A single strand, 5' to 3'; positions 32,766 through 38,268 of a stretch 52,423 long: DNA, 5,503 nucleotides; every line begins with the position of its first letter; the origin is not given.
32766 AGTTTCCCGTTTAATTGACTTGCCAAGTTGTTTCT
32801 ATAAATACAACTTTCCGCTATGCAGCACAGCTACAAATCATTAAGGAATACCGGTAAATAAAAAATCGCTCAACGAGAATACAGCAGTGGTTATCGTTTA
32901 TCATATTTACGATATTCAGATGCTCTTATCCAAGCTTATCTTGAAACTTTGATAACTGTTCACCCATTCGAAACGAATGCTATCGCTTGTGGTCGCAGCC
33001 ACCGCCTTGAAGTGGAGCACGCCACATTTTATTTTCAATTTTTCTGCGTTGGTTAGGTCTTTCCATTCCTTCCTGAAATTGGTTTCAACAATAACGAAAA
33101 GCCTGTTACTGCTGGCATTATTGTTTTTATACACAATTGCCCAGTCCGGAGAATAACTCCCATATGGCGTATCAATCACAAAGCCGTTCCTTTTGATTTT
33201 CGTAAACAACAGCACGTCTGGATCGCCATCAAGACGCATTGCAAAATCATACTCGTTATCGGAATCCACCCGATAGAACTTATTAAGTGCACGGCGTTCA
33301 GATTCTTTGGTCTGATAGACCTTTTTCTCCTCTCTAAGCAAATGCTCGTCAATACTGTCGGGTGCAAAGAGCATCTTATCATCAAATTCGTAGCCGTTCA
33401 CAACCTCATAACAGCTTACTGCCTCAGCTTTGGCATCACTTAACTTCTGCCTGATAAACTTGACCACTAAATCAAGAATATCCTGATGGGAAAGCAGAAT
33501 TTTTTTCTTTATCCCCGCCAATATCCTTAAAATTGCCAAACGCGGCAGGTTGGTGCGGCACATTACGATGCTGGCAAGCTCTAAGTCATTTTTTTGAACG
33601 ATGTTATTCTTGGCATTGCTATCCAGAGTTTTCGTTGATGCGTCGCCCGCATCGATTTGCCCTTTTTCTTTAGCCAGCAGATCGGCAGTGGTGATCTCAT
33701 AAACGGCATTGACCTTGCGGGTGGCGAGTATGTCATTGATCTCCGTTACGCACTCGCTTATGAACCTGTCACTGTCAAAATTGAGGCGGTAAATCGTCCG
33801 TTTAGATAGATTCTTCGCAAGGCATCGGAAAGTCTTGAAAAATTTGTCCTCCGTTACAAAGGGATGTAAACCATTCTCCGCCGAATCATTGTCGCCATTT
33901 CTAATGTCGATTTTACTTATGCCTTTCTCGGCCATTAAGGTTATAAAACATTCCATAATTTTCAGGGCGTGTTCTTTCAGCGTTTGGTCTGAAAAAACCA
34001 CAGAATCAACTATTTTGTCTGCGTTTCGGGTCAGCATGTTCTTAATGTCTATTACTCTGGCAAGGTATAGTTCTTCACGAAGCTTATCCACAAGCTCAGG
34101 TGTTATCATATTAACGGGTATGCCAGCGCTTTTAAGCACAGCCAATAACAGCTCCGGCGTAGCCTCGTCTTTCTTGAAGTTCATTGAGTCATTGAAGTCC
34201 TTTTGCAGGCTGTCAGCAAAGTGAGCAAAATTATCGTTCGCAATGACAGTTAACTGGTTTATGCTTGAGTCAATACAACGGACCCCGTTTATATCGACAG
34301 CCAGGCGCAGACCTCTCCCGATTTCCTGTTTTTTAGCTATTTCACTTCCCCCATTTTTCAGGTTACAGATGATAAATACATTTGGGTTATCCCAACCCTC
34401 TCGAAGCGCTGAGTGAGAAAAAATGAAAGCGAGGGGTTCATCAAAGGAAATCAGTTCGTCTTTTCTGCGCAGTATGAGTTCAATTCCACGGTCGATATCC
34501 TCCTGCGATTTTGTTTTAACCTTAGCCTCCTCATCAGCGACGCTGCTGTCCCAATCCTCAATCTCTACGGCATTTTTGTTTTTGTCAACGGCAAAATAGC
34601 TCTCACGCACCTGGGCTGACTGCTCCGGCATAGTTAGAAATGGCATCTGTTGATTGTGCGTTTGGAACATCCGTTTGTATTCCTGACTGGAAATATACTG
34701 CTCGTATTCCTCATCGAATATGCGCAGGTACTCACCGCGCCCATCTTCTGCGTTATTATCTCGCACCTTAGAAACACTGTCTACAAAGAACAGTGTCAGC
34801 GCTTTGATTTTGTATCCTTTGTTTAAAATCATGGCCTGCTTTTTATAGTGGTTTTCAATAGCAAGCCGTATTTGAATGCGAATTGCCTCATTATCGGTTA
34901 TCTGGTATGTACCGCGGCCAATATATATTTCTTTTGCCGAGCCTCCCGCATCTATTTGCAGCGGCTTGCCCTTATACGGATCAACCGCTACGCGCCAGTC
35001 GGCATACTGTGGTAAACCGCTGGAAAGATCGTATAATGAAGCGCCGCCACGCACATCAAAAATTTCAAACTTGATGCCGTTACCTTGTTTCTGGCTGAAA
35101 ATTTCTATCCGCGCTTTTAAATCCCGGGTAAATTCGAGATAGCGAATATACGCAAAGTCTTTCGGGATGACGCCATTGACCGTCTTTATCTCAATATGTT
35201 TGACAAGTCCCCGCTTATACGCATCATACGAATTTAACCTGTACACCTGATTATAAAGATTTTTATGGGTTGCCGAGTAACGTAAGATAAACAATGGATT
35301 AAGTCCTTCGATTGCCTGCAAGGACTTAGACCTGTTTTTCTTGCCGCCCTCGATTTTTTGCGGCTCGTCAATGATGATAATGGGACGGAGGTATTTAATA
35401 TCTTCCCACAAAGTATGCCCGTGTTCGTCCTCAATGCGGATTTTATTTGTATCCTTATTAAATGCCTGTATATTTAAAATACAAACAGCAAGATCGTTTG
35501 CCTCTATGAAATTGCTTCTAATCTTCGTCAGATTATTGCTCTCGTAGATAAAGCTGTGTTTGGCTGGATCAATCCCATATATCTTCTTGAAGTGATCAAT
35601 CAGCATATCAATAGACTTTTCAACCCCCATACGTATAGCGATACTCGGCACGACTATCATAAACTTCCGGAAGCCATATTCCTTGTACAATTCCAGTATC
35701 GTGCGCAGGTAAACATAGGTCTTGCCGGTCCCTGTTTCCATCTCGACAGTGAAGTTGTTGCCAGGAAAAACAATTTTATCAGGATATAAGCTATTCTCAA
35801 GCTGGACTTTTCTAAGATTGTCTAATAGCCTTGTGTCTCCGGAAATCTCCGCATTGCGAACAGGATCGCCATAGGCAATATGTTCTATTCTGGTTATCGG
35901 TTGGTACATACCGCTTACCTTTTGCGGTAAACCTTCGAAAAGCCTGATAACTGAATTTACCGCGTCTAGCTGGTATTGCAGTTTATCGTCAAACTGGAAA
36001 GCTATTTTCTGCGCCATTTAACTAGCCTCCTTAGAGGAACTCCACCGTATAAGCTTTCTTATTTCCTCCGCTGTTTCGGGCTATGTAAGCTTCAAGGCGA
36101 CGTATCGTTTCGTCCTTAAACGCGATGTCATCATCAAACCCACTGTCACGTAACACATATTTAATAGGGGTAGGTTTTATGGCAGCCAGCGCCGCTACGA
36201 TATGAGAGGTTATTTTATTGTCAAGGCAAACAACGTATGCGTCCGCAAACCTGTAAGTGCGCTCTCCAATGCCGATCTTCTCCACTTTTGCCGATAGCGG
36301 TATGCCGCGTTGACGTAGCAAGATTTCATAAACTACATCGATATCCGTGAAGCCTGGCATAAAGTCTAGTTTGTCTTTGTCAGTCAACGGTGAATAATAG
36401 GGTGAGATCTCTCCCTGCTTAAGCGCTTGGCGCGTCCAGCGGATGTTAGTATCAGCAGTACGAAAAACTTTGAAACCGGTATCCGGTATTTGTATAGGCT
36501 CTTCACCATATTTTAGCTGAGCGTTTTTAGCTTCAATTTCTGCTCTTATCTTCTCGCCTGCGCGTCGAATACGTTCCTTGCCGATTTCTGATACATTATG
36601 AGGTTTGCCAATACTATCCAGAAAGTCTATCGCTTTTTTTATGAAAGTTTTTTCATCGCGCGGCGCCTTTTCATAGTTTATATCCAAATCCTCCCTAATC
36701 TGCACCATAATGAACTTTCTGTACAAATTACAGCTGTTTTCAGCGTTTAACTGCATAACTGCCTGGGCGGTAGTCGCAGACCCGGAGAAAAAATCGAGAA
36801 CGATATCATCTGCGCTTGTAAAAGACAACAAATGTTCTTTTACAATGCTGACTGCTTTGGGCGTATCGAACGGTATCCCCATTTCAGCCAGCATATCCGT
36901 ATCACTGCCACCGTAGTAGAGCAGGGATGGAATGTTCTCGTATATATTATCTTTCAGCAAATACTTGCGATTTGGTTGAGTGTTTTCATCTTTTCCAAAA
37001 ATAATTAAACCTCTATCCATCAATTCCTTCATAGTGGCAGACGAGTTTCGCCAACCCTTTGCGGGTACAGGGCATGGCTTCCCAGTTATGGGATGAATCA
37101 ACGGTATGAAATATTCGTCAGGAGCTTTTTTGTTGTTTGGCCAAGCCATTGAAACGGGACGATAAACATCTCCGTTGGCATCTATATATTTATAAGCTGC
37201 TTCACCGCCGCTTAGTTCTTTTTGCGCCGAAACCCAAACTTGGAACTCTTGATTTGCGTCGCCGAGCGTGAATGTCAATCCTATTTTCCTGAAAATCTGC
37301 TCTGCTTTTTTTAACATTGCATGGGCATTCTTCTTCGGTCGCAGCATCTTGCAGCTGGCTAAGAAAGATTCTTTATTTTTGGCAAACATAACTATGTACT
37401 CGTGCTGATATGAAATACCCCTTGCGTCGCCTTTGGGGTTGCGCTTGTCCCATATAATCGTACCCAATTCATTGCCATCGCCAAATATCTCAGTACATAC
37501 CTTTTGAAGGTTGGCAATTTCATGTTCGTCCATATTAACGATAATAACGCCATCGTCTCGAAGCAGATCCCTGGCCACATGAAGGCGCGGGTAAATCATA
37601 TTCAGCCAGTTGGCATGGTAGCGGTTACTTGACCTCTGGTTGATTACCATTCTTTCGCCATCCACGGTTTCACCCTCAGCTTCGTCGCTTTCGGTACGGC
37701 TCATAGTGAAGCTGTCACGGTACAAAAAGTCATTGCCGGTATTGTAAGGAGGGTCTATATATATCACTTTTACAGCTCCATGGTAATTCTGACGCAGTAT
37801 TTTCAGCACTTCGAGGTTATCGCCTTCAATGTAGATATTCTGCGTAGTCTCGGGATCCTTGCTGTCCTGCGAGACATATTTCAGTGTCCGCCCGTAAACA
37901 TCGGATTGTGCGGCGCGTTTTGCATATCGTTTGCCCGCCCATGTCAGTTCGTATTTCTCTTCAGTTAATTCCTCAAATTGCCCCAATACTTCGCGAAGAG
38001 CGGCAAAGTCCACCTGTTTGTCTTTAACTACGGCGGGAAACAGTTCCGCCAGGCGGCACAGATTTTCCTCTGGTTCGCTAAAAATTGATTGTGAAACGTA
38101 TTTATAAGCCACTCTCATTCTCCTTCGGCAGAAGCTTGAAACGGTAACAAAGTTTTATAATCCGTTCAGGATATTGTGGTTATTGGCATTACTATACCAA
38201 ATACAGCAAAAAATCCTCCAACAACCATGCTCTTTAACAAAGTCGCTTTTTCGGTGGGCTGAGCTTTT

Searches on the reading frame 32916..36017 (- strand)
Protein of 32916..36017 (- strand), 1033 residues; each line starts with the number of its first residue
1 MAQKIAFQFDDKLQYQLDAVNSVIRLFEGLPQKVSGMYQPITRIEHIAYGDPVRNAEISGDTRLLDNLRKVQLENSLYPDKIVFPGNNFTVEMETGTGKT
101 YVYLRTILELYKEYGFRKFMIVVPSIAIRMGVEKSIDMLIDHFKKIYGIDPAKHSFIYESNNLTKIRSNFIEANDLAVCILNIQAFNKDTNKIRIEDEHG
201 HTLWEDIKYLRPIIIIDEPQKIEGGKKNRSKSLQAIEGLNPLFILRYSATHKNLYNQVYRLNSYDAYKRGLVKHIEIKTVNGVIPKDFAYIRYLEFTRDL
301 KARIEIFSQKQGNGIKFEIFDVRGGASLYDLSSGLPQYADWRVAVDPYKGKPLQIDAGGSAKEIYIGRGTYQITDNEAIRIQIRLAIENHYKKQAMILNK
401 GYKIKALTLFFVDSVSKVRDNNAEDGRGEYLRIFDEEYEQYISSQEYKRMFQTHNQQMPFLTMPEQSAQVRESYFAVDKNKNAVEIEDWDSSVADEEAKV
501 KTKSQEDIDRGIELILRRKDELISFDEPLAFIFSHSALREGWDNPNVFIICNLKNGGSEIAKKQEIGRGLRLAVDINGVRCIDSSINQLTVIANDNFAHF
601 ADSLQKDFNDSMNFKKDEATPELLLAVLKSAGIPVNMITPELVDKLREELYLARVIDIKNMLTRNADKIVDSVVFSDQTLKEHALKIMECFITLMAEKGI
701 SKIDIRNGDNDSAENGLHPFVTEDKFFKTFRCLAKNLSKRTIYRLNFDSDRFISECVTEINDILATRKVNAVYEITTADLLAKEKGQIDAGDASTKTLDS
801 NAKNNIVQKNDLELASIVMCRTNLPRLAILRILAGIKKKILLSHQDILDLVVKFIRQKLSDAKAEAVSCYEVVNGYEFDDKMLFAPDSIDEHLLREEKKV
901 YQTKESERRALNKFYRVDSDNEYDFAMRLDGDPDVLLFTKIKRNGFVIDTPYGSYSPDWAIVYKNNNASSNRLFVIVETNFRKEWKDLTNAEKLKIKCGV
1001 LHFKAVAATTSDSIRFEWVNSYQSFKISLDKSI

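Call 10: search_protein_families(library=pfam, proteins=[window:32916-36017:-], max_evalue=0.001)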
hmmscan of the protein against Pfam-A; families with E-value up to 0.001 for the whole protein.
window:32916-36017:- (1033 aa): 3 families
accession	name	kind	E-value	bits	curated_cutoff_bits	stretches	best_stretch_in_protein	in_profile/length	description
PF19778.5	RE_endonuc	-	2e-21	76.3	23.4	1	915-1020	8-106/108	Endonuclease domain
PF04851.21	ResIII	-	7.7e-15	55.6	22.5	1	87-252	24-163/164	Type III restriction enzyme, res subunit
PF00270.35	DEAD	-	1e-06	29.1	26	1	85-252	13-161/167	DEAD/DEAH box helicase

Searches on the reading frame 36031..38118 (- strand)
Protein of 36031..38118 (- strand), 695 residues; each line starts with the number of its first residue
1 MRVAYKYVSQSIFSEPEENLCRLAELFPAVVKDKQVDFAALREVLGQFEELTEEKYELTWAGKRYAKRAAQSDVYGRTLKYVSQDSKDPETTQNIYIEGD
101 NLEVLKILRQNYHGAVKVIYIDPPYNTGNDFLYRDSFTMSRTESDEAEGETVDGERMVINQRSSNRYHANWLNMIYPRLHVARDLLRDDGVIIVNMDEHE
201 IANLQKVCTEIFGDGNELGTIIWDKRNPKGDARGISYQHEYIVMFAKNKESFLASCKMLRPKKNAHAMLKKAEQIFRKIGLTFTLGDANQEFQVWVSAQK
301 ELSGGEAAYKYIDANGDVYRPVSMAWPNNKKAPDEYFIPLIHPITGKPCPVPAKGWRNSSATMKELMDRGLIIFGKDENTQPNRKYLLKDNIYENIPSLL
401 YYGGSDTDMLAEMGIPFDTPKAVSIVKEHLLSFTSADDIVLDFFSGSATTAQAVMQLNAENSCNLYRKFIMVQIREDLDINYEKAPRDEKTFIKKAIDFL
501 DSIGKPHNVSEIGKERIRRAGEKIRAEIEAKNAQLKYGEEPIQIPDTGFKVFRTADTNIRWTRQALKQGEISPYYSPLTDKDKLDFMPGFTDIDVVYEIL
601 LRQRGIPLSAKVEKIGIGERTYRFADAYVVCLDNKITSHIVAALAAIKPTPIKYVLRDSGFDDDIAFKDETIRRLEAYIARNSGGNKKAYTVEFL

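Call 10: search_protein_families(library=pfam, proteins=[window:36031-38118:-], max_evalue=0.001)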
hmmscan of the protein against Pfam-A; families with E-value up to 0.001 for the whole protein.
window:36031-38118:- (695 aa): 1 family
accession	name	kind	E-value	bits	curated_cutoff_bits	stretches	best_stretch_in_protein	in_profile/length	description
PF01555.25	N6_N4_Mtase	-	2.3e-35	123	26.7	1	116-476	1-213/221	DNA methylase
